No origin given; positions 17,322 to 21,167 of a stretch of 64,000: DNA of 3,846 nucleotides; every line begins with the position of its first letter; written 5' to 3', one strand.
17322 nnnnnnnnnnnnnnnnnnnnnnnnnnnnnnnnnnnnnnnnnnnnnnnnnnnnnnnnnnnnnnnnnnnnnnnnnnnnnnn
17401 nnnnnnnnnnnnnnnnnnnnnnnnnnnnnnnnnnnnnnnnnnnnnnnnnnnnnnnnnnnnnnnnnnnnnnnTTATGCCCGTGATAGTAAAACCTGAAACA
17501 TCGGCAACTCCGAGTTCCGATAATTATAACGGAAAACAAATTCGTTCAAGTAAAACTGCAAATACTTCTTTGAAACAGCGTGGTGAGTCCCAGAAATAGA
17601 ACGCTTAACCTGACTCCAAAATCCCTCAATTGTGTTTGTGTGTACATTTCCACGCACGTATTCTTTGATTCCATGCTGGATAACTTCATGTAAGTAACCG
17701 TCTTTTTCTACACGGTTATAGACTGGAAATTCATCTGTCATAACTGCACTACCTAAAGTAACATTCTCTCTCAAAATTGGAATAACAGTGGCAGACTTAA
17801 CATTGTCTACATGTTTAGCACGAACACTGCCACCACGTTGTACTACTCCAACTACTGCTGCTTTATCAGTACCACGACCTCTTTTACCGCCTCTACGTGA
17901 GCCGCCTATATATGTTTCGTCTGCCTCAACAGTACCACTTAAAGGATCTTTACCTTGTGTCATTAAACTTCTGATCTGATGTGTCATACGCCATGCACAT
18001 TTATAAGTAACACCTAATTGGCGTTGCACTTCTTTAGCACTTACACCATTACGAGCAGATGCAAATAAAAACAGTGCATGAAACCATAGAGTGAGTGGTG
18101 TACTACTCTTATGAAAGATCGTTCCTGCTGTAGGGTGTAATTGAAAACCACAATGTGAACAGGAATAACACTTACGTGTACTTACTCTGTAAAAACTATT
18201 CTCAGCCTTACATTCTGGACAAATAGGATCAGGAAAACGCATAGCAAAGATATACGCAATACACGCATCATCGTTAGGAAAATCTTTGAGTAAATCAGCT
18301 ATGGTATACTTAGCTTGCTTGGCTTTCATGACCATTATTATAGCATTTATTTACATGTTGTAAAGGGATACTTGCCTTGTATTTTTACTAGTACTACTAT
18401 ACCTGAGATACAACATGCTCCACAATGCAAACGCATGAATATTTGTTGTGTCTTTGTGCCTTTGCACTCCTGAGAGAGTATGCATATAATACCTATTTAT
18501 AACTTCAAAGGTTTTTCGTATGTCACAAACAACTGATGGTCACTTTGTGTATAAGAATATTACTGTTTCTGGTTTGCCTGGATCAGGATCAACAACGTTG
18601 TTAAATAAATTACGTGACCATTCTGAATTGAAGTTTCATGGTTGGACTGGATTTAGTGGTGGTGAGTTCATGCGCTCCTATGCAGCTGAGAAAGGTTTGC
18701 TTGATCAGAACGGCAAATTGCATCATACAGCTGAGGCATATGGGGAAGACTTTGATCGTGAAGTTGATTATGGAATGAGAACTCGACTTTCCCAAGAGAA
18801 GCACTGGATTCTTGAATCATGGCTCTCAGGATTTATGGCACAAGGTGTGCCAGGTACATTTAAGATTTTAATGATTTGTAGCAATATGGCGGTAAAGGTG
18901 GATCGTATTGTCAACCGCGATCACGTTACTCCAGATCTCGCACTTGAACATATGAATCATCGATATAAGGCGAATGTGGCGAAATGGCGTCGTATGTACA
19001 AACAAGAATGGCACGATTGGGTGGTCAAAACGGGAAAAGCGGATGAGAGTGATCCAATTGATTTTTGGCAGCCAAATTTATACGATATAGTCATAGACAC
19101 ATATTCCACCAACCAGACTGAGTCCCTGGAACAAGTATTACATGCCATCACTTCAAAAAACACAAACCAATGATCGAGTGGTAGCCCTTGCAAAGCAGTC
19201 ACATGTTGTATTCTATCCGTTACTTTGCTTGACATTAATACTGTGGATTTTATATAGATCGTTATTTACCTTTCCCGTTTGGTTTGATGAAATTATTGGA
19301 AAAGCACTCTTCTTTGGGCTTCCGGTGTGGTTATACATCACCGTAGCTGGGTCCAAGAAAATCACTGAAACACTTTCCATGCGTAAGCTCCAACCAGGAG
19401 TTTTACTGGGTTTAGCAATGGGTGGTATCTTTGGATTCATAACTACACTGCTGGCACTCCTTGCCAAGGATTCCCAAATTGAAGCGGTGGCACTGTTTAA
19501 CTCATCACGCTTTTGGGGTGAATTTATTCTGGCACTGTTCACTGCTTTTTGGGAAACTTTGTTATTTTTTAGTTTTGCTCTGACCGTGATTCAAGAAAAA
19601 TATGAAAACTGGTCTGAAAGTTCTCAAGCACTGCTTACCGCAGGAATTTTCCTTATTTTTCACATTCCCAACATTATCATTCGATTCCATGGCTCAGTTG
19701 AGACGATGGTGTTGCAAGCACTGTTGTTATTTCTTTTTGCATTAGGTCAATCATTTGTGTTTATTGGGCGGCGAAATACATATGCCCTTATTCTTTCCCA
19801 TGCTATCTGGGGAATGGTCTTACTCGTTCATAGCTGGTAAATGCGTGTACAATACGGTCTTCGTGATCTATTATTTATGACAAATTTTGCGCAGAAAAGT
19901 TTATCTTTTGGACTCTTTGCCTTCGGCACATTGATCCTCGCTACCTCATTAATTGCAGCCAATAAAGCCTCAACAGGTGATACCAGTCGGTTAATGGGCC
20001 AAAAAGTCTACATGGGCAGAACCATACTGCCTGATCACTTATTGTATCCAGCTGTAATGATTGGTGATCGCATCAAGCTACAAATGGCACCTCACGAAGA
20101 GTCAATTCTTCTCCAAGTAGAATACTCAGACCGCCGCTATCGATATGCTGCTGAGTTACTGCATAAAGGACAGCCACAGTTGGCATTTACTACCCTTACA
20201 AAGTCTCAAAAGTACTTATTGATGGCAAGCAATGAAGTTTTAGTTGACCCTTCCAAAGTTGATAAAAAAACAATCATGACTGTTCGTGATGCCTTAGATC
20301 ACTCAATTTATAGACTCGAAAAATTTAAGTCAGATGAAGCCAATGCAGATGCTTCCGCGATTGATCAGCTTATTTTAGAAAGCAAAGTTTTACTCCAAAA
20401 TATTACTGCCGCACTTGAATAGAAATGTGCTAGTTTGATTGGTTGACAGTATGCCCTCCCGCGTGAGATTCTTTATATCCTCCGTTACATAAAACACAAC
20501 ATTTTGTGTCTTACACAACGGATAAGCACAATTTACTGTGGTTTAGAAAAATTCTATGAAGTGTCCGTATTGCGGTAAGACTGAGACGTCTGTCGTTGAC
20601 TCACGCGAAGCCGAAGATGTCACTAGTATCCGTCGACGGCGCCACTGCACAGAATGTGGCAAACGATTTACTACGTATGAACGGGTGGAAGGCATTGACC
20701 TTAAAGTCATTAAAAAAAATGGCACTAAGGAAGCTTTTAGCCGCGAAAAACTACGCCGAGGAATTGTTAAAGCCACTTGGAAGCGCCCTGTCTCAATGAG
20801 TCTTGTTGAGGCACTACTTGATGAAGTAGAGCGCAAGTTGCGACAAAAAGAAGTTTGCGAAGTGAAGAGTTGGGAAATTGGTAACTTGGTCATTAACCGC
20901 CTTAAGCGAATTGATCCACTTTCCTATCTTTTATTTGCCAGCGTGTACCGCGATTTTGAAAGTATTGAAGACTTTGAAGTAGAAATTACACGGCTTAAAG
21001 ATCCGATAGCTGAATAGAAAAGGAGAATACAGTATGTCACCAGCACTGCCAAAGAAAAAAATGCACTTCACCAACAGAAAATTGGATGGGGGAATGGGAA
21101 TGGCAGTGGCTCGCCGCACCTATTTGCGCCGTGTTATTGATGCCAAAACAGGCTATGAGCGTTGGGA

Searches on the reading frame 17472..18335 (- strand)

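Call 9: search_protein_families(library=pfam, proteins=[window:17472-18335:-], max_evalue=0.001)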
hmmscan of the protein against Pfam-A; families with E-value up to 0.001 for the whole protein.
window:17472-18335:- (287 aa): 2 families
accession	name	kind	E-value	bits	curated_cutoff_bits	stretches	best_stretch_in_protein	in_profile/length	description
PF12762.13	DDE_Tnp_IS1595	-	3.7e-44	150.8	27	1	131-271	1-153/153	ISXO2-like transposase domain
PF12760.12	Zn_ribbon_IS1595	-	2.3e-10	40.7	25.4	1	20-63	1-44/46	Transposase zinc-ribbon domain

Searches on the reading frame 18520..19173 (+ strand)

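Call 9: search_protein_families(library=pfam, proteins=[window:18520-19173:+], max_evalue=0.001)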
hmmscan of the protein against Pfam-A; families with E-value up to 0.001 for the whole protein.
window:18520-19173:+ (217 aa): 3 families
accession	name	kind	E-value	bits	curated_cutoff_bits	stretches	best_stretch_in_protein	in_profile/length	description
PF13207.12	AAA_17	-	5.2e-08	33.7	27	1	18-104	2-82/136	AAA domain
PF13238.12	AAA_18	-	2.9e-07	31.4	29.4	1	14-135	1-113/128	AAA domain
PF13189.12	Cytidylate_kin2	-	6e-06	27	28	1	75-194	71-174/176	Cytidylate kinase-like family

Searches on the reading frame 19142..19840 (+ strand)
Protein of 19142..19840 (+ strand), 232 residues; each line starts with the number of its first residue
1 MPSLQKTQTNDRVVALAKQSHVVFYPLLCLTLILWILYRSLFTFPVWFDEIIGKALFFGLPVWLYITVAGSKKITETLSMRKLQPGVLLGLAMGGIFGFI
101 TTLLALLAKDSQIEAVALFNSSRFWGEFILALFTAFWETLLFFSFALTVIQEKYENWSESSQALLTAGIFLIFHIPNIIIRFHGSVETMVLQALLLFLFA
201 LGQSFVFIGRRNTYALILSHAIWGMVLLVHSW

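Call 9: search_protein_families(library=pfam, proteins=[window:19142-19840:+], max_evalue=0.001)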
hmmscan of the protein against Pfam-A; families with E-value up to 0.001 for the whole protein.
window:19142-19840:+ (232 aa): 1 family
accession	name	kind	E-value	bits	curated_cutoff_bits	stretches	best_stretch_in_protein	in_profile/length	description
PF02517.21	Rce1-like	-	3.2e-06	27.8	22.4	1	124-224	5-91/93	Type II CAAX prenyl endopeptidase Rce1-like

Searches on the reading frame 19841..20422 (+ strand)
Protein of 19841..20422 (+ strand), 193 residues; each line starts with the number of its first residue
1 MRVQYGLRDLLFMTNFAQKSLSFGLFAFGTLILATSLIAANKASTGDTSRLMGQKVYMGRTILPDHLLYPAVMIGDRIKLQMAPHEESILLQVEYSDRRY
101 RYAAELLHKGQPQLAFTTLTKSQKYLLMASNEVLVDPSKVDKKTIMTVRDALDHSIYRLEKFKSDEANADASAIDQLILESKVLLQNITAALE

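Call 9: search_protein_families(library=pfam, proteins=[window:19841-20422:+], max_evalue=0.001)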
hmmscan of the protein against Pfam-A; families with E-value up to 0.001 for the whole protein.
window:19841-20422:+ (193 aa): 1 family
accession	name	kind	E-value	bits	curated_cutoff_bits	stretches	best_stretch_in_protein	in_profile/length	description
PF18915.5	DUF5667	-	0.00019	22.2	27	1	62-134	2-75/99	Domain of unknown function (DUF5667)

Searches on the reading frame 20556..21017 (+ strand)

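Call 9: search_protein_families(library=pfam, proteins=[window:20556-21017:+], max_evalue=0.001)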
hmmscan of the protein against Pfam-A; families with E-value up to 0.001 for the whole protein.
window:20556-21017:+ (153 aa): 2 families
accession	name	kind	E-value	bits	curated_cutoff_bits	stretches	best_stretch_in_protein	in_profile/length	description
PF22811.2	Zn_ribbon_NrdR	-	8.4e-21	74.1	27.2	1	1-42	1-42/42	Transcriptional repressor NrdR-like, N-terminal domain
PF03477.21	ATP-cone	-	6.6e-19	68.7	25.8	1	50-136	2-87/88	ATP cone domain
